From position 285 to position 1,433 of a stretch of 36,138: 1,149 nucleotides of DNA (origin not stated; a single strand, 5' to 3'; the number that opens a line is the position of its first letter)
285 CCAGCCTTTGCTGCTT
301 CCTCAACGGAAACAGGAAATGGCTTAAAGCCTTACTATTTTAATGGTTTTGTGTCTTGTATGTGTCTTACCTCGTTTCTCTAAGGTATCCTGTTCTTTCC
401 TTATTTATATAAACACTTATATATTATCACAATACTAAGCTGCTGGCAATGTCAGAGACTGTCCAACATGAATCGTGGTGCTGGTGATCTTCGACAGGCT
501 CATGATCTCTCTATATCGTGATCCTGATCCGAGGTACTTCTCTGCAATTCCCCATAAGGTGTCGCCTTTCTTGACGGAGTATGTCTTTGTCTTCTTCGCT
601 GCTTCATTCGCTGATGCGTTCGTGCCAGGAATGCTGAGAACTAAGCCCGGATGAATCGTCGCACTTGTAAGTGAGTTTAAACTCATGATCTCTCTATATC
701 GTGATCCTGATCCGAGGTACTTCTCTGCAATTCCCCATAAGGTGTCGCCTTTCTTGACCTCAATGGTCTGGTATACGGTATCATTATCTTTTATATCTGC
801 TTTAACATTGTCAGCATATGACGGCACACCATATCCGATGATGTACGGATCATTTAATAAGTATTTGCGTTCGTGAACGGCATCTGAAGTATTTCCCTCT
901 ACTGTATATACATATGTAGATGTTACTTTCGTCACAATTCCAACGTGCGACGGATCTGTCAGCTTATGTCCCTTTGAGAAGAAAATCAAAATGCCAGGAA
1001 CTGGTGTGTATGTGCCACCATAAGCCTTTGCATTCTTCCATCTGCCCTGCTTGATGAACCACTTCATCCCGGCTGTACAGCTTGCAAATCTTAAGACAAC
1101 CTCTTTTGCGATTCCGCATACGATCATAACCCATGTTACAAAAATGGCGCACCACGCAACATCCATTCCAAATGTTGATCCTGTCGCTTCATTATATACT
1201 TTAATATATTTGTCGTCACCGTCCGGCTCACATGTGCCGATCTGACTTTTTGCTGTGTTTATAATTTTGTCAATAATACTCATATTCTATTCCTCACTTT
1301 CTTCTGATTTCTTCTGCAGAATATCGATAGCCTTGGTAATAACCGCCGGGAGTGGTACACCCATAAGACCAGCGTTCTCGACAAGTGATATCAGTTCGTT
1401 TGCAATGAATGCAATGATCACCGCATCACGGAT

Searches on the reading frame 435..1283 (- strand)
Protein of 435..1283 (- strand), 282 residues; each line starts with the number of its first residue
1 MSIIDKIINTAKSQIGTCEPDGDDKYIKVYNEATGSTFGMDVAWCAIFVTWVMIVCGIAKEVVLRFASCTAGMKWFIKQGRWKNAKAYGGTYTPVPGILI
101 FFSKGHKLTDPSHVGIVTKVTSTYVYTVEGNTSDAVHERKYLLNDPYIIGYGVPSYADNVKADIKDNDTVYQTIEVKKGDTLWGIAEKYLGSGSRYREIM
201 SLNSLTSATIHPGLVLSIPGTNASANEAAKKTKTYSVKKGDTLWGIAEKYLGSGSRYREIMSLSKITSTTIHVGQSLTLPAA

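Call 87: search_protein_families(library=pfam, max_evalue=0.01, proteins=[window:435-1283:-])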
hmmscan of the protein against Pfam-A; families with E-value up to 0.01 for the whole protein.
window:435-1283:- (282 aa): 5 families
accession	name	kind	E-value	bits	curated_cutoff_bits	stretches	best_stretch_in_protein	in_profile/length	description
PF01476.26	LysM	-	4e-28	97.5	20.9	2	235-280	1-43/43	LysM domain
PF05257.22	CHAP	-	3.2e-11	44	26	1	39-131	3-81/81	CHAP domain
PF23472.1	LysM2_CERK1_LYK3_4_5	-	0.0015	18.8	27.4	0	234-280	7-54/56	LYK3/4/5 LysM2 domain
PF06369.18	Anemone_cytotox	-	0.0015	18.6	25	0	105-206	73-168/176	Sea anemone cytotoxic protein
PF23473.1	LysM3_LYK4_5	-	0.0083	16.6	29.3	0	234-252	4-22/48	LYK4/5 LysM3 domain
